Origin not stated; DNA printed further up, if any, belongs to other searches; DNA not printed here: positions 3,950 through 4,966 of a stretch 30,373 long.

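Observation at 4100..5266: NrtR-like Nudix/winged-helix regulator with degenerate Nudix box, co-transcribed with a DUF2809-like membrane protein and not linked to NAD genes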

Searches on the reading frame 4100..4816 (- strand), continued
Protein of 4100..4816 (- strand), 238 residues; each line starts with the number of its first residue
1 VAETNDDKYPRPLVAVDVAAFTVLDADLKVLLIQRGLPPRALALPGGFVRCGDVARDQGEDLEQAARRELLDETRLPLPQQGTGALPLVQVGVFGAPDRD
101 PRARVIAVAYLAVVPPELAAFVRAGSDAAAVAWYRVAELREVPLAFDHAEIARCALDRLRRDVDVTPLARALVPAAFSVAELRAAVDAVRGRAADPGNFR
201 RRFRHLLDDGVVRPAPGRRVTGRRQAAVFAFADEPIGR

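Call 21: search_solved_structures(query=L009:7036-8004:+, max_evalue=1, show_alignments=2)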
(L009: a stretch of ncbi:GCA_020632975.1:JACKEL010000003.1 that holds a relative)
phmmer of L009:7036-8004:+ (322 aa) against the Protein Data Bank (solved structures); distinct sequences matched with E-value up to 1: 3.
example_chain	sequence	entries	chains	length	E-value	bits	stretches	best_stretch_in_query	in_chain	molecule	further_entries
3r2j_A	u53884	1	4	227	0.04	16.3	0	52-70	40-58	Alpha/beta-hydrolase-like protein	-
3irv_A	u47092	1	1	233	0.11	14.9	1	44-74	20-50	CYSTEINE HYDROLASE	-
1ilw_A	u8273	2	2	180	0.16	14.4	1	207-257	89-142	180 aa long hypothetical Pyrazinamidase/nicotinamidase | 180aa long hypothetical Pyrazinamidase/Nicotinamidase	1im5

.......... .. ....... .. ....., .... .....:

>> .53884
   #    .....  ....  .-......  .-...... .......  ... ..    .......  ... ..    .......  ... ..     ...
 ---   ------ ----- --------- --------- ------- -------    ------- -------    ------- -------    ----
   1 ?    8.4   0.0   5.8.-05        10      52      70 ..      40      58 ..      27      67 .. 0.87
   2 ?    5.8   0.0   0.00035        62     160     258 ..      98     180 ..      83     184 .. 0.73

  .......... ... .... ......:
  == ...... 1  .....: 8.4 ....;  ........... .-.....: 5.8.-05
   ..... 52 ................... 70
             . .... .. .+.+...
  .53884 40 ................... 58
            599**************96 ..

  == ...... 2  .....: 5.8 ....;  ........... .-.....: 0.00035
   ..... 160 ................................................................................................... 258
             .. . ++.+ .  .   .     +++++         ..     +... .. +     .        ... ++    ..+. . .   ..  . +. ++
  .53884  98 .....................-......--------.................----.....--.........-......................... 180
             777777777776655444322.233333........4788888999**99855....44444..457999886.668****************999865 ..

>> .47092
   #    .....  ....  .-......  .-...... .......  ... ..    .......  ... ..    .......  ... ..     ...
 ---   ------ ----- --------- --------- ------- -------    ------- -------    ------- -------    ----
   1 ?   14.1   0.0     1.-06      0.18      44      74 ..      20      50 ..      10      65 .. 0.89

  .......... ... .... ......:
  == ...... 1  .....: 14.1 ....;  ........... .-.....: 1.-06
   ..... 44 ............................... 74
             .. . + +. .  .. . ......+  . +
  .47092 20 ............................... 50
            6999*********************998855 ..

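Call 23: find_related_loci(query=A1, collection=metagenome_contigs, flank=8000)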
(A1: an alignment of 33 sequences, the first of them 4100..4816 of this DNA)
Query A1 (238 aa) in metagenome_contigs; peptide patterns used: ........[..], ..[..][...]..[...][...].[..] (x = any residue, [..] = any of these).
600 stretches matched a pattern (row limit reached: there are more); 570 encode a relative of the query (tblastn E <= 1e-3); the best 80 are kept; 80 distinct loci.
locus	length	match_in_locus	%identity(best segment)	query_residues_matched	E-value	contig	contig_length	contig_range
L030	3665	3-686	53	1-232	3e-66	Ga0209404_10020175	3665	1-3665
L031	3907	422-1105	53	1-232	2e-65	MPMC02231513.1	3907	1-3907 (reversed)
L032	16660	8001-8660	50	9-231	4e-63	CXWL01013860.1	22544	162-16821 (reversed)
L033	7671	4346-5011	52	9-231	2e-61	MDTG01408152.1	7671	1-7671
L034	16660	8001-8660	48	9-231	7e-60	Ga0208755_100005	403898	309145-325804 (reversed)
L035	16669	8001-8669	48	9-234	9e-59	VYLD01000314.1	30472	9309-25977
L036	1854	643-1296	51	9-231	1e-58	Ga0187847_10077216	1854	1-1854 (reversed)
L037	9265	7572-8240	49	9-231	5e-56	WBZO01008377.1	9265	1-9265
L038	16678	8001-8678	48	9-234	8e-54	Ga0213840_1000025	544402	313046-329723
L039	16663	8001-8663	48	9-218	9e-52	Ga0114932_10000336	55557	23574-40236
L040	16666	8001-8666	53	11-237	6e-50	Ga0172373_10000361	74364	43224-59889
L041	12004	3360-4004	43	8-234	2e-46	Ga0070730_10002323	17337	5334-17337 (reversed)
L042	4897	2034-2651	43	8-231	3e-45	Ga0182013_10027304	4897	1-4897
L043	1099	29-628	45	14-231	2e-46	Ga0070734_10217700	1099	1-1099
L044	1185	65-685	41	8-231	5e-45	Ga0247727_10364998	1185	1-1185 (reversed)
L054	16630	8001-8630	42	8-236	6e-41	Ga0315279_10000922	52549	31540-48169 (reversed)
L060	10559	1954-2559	41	14-233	2e-40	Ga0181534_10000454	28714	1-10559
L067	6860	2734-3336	41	14-233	7e-40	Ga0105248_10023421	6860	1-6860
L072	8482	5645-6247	41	14-232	4e-39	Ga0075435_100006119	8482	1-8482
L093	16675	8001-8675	38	9-237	6e-38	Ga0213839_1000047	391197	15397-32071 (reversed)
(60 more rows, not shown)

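Call 26: search_protein_families(library=pfam, proteins=[L060:773-1933:+, L067:549-1796:+, L072:3185-3961:+, L041:4131-4967:+, L010:3871-5820:+, L017:3928-5691:+, L038:5711-7267:+, L093:5045-7450:+, L054:8881-9735:+, L027:6512-8014:+], max_evalue=0.001)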
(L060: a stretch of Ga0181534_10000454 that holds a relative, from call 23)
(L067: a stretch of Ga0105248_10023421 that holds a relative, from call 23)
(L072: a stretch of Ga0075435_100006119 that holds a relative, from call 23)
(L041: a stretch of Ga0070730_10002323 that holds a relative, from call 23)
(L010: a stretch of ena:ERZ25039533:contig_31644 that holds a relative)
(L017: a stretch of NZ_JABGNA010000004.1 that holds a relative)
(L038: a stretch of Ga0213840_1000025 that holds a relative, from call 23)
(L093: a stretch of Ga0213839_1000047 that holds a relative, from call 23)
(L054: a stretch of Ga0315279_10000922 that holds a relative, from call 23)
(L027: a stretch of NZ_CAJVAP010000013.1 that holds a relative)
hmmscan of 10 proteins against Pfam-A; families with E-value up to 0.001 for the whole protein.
L060:773-1933:+ (387 aa): 0 families

L067:549-1796:+ (416 aa): 1 family
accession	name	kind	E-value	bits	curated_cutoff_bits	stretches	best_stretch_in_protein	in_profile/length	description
PF01145.31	Band_7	-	1.4e-14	55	23.6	1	104-285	2-166/176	SPFH domain / Band 7 family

L072:3185-3961:+ (259 aa): 0 families

L041:4131-4967:+ (279 aa): 1 family
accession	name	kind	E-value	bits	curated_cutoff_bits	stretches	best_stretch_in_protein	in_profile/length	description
PF00857.26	Isochorismatase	-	1e-19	71.7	27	1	77-237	1-152/175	Isochorismatase domain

L010:3871-5820:+ (650 aa): 0 families

L017:3928-5691:+ (588 aa): 5 families
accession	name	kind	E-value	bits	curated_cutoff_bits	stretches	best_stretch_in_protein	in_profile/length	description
PF00664.28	ABC_membrane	-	2.9e-54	185.1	28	1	37-307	1-273/274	ABC transporter transmembrane region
PF00005.33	ABC_tran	-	3.4e-28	99.4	25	1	369-521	1-137/137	ABC transporter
PF02463.25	SMC_N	-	4.5e-05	23.4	40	1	377-564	135-212/220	RecF/RecN/SMC N terminal domain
PF00448.28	SRP54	-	0.00011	22.3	22.7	1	381-469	3-91/196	SRP54-type protein, GTPase domain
PF00004.35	AAA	-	0.00025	21.9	21.2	0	384-531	3-119/131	ATPase family associated with various cellular activities (AAA)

L038:5711-7267:+ (519 aa): 1 family
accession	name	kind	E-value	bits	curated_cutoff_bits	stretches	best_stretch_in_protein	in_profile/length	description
PF17767.7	NAPRTase_N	-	8.9e-05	23.3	32.6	1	36-151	1-121/125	Nicotinate phosphoribosyltransferase (NAPRTase) N-terminal domain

L093:5045-7450:+ (802 aa): 2 families
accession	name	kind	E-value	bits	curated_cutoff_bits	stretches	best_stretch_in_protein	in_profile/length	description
PF03747.19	ADP_ribosyl_GH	-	2.5e-52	178.8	26.2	1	13-325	1-287/287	ADP-ribosylglycohydrolase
PF01661.27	Macro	-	2.2e-46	157.1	22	1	640-755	1-117/118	Macro domain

L054:8881-9735:+ (285 aa): 0 families

L027:6512-8014:+ (501 aa): 1 family
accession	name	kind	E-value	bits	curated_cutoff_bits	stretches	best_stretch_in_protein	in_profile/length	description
PF02445.21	NadA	-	1.4e-96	323.5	27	1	156-498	6-295/295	Quinolinate synthetase A protein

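Call 28: find_encoding_contigs(protein=P0012, flank=6000, max_places=1)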
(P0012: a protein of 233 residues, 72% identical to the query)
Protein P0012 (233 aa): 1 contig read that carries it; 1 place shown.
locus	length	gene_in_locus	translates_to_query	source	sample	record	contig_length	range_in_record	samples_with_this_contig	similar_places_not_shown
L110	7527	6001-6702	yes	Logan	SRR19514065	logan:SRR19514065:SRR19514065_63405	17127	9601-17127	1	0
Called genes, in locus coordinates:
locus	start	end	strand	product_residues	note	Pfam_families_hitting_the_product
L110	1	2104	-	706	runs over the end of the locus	PF09430:EMC7_beta-sandw (faint), PF17210:SdrD_B (faint), PF17802:SpaA (faint), PF22904:NOMO1-like_2nd (faint), PF14686:fn3_3 (faint), PF13620:CarboxypepD_reg, PF13715:CarbopepD_reg_2, PF13620:CarboxypepD_reg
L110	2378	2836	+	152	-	PF13380:CoA_binding_2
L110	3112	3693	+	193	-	PF07238:PilZ (weak)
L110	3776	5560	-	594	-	PF06224:AlkZ-like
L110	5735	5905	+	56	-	-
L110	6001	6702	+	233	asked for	PF00293:NUDIX, PF21906:WHD_NrtR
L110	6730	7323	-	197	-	-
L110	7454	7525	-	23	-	?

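Call 29: find_encoding_contigs(protein=P0020, flank=6000, max_places=1)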
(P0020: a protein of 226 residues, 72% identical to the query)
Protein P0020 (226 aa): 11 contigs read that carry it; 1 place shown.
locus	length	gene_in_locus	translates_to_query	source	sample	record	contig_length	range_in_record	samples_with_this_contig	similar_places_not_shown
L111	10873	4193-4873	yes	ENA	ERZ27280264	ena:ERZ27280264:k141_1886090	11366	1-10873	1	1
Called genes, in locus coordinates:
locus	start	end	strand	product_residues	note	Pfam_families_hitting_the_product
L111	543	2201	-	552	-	PF06224:AlkZ-like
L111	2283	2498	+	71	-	-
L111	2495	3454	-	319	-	PF13673:Acetyltransf_10 (faint), PF00583:Acetyltransf_1 (faint), PF13508:Acetyltransf_7 (weak)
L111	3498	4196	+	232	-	-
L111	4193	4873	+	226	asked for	PF00293:NUDIX, PF21906:WHD_NrtR (weak)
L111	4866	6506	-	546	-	PF05681:Fumerase, PF05683:Fumerase_C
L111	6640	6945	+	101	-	PF00253:Ribosomal_S14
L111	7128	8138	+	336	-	PF00108:Thiolase_N (weak), PF00195:Chal_sti_synt_N (weak), PF08545:ACP_syn_III, PF08541:ACP_syn_III_C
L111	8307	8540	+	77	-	-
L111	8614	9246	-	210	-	PF00730:HhH-GPD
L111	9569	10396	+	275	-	PF13622:4HBT_3, PF20789:4HBT_3C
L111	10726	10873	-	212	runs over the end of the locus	?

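Call 30: find_encoding_contigs(protein=P0042, flank=6000, max_places=1)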
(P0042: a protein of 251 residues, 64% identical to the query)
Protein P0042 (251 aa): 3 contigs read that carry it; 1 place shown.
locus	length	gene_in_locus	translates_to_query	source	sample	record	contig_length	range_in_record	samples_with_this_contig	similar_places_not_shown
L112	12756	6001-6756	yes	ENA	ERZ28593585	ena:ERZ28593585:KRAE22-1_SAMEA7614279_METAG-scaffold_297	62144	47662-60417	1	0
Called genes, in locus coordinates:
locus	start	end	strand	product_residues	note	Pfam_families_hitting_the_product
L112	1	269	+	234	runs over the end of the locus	PF01027:Bax1-I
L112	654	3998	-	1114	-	PF00069:Pkinase, PF07714:PK_Tyr_Ser-Thr, PF17667:Pkinase_fungal (weak), PF00515:TPR_1 (faint), PF07719:TPR_2 (faint), PF13181:TPR_8 (faint), PF13432:TPR_16, PF14559:TPR_19 (weak), +5 more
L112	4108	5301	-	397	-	PF00089:Trypsin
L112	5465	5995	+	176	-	-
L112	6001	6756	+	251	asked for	PF00293:NUDIX, PF21906:WHD_NrtR (weak)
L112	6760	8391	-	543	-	PF01306:LacY_symp, PF03825:Nuc_H_symport, PF07690:MFS_1, PF12832:MFS_1_like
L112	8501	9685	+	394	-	PF00027:cNMP_binding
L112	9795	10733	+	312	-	-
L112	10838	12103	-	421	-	-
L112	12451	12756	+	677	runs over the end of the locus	?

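Call 45: search_solved_structures(query=A1, max_evalue=0.001)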
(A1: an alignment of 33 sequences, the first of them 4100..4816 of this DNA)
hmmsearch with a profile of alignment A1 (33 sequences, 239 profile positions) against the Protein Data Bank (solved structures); distinct sequences matched with E-value up to 0.001: 18.
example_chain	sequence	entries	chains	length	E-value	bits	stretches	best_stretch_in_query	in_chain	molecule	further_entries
2fml_A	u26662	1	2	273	1.2e-39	139.3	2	8-153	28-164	MutT/nudix family protein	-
5bs6_A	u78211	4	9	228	6.8e-39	136.9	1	19-236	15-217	transcriptional regulator AraR | transcriptional factor AraR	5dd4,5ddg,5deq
3gz5_A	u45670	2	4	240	9.7e-38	133.1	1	1-235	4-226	MutT/nudix family protein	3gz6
3gz8_A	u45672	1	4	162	3.4e-29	105.1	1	1-165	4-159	MutT/nudix family protein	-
3i9x_A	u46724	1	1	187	2.4e-27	99.1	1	3-165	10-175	mutT/nudix family protein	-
2yyh_A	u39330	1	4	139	3.4e-23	85.5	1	17-156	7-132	8-OXO-dGTPase domain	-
2qjo_A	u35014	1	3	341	1.8e-17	66.8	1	20-161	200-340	Bifunctional NMN adenylyltransferase/Nudix hydrolase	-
7q91_A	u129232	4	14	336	3.6e-16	62.5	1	149-236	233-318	NADQ transcription factor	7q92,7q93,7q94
2qjt_B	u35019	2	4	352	6.1e-15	58.5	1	19-162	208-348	Nicotinamide-nucleotide adenylyltransferase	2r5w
6fl4_A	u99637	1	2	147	1.1e-05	28.2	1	25-115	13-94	Nudix hydrolase 1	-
5gp0_E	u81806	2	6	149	1.1e-05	28.2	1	24-115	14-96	Nudix hydrolase 1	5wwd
6dby_A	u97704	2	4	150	1.1e-05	28.2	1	24-115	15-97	Nudix hydrolase 1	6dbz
3id9_A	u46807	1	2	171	1.2e-05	28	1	24-91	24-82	MutT/NUDIX family protein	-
3cng_A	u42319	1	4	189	3.6e-05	26.5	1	17-89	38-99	NUDIX hydrolase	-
5wy6_E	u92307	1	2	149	8e-05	25.4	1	24-115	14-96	Nudix hydrolase 1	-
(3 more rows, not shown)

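Call 46: search_protein_families(library=ncbifam, proteins=[L038:5711-7267:+, L033:3582-4286:+, L038:7267-7929:+, L009:7036-8004:+, L037:5699-6661:+, L041:4131-4967:+, L039:7580-7930:+], max_evalue=0.01)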
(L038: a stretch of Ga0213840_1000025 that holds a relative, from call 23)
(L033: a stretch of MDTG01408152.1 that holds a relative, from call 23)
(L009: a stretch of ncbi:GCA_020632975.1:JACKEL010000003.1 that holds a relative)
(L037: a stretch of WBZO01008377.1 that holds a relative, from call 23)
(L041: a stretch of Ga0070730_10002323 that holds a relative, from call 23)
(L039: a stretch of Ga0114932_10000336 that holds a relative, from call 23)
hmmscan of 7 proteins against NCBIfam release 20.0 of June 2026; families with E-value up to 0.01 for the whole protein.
L038:5711-7267:+ (519 aa): 10 families
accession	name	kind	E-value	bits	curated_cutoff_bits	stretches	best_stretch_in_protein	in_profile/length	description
TIGR01513.1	NAPRTase_put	equivalog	2.7e-33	115.5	297.4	2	220-463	141-377/452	nicotinate phosphoribosyltransferase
NF006695.0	PRK09243.1-2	equivalog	6.8e-32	110.7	469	2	222-459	149-384/480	nicotinate phosphoribosyltransferase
NF009131.0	PRK12484.1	equivalog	1.1e-27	96.9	330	2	218-466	146-381/455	nicotinate phosphoribosyltransferase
NF006696.0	PRK09243.1-3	equivalog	7.2e-25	87.6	503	2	217-446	150-365/451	nicotinate phosphoribosyltransferase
NF006694.0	PRK09243.1-1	equivalog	3.6e-18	65.5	663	1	219-368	147-298/485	nicotinate phosphoribosyltransferase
NF006697.0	PRK09243.1-4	equivalog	7.9e-12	44.5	776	1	219-362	148-294/488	nicotinate phosphoribosyltransferase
NF006698.0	PRK09243.1-5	equivalog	1.7e-10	40.2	531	1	225-446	161-362/440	nicotinate phosphoribosyltransferase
NF003704.0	PRK05321.1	subfamily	2.8e-09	36.5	379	1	225-280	166-224/398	nicotinate phosphoribosyltransferase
TIGR01514.1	NAPRTase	equivalog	3e-06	26.5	269.55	1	228-280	172-227/399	nicotinate phosphoribosyltransferase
NF006415.0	PRK08662.1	equivalog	0.0012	17.7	243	0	226-319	130-224/381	nicotinate phosphoribosyltransferase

L033:3582-4286:+ (235 aa): 1 family
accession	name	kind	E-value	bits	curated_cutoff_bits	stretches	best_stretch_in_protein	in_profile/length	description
NF008623.0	PRK11609.1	equivalog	1.2e-06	28.5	174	0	10-68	8-65/213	bifunctional nicotinamidase/pyrazinamidase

L038:7267-7929:+ (221 aa): 1 family
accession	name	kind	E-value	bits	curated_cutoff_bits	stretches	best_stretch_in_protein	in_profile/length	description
NF008623.0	PRK11609.1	equivalog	0.004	17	174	0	1-62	2-62/213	bifunctional nicotinamidase/pyrazinamidase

L009:7036-8004:+ (322 aa): 1 family
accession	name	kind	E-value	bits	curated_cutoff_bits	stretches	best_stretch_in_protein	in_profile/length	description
NF008623.0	PRK11609.1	equivalog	1.2e-05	25.3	174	1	157-256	80-164/213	bifunctional nicotinamidase/pyrazinamidase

L037:5699-6661:+ (321 aa): 0 families

L041:4131-4967:+ (279 aa): 1 family
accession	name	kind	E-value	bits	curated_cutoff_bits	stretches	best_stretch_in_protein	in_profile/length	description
NF008623.0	PRK11609.1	equivalog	0.0014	18.5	174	0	76-130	3-56/213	bifunctional nicotinamidase/pyrazinamidase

L039:7580-7930:+ (117 aa): 1 family
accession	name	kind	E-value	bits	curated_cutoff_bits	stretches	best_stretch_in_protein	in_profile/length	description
TIGR01513.1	NAPRTase_put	equivalog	0.0021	17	297.4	1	10-64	318-372/452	nicotinate phosphoribosyltransferase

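Call 58: predict_structure(alignment_id=A1)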
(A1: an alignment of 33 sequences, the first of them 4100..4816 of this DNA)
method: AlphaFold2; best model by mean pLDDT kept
length: 238 residues; sequences in the alignment: 33
mean_pLDDT: 88.9   pTM: 0.87
mean pLDDT of the five models: 88.9, 88.0, 87.3, 86.5, 85.5
residues with pLDDT >= 90: 170; 70-90: 46; 50-70: 15; < 50: 7
segments of 3 or more residues with pLDDT < 50: 1-3, 236-238
pLDDT, mean of each block of 10 residues (from residue 1): 54 93 97 89 95 78 95 85 74 87 90 94 94 97 95 98 89 93 96 96 95 93 91 62
secondary structure, 60 per line:
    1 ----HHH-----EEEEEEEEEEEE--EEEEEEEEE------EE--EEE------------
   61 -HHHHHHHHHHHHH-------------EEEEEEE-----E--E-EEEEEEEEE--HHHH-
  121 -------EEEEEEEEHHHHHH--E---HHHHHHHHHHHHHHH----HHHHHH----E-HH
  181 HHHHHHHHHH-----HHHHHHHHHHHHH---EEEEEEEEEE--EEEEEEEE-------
elements in order: E13-24 E27-35 E46-48 H62-74 E88-94 E105-113 H116-119 E128-135 H136-141 H148-162 H167-172 H179-190 H196-208 E212-221 E224-231
